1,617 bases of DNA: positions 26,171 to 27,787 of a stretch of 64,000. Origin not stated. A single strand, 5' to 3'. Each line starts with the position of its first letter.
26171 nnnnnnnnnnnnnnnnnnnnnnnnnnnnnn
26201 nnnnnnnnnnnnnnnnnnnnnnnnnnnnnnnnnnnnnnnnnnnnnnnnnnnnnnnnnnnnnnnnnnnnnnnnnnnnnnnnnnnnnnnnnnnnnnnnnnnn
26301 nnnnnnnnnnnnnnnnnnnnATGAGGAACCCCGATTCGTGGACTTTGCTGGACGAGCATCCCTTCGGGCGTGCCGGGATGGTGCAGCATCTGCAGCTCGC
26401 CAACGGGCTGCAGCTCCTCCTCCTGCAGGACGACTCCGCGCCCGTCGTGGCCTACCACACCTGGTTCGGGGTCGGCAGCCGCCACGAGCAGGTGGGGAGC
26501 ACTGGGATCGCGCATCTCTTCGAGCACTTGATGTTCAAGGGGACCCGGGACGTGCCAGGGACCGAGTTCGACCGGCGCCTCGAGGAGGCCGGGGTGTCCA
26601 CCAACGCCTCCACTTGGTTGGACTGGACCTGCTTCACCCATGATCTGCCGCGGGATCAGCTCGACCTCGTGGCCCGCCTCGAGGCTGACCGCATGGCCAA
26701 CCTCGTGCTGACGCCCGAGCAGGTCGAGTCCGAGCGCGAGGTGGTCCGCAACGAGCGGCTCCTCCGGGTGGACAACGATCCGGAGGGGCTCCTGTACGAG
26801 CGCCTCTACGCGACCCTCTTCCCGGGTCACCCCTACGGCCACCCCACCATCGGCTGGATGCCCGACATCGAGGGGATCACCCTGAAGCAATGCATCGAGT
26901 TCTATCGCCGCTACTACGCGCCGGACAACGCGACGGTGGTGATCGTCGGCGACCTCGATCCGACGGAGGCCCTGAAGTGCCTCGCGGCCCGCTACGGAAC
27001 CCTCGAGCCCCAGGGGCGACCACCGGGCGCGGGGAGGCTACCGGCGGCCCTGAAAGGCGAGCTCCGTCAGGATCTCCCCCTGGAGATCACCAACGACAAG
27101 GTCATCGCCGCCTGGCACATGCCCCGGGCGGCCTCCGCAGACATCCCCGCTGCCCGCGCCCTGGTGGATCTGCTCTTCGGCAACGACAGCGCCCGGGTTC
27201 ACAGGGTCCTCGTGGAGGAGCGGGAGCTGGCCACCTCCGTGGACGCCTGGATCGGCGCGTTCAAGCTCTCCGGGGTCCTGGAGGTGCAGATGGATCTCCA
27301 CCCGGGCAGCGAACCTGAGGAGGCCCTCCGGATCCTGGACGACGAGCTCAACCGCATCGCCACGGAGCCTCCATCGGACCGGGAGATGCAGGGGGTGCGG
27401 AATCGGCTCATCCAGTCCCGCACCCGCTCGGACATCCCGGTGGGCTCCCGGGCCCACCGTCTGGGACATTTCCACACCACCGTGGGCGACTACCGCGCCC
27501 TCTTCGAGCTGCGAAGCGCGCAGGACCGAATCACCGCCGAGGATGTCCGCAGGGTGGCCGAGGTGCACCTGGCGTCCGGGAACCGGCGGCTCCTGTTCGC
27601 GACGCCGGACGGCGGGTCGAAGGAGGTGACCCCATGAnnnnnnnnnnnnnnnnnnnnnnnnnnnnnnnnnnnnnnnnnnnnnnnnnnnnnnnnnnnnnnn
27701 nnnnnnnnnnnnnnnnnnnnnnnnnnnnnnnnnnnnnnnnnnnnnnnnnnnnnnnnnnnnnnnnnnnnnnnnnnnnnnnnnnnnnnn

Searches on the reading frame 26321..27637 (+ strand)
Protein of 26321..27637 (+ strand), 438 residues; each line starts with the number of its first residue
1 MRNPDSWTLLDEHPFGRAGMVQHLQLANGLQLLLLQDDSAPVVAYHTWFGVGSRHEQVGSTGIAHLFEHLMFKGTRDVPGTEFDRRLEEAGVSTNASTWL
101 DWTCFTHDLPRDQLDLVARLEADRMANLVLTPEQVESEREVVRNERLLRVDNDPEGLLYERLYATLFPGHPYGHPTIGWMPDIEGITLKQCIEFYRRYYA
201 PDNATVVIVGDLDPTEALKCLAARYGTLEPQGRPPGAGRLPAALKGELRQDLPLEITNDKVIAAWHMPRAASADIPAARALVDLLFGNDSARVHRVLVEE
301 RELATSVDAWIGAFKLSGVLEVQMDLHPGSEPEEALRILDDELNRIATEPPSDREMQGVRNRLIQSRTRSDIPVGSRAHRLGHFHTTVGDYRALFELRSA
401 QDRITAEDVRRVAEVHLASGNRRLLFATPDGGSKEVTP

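Call 40: search_protein_families(library=pfam, proteins=[window:26321-27637:+], max_evalue=0.00001)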
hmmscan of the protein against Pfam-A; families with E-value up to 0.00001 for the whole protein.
window:26321-27637:+ (438 aa): 2 families
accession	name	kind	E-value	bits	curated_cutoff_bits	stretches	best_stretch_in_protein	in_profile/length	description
PF05193.26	Peptidase_M16_C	-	1.5e-25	90.6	23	1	186-363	2-181/181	Peptidase M16 inactive domain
PF00675.25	Peptidase_M16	-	5.9e-24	85.1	22.3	1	35-177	4-146/149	Insulinase (Peptidase family M16)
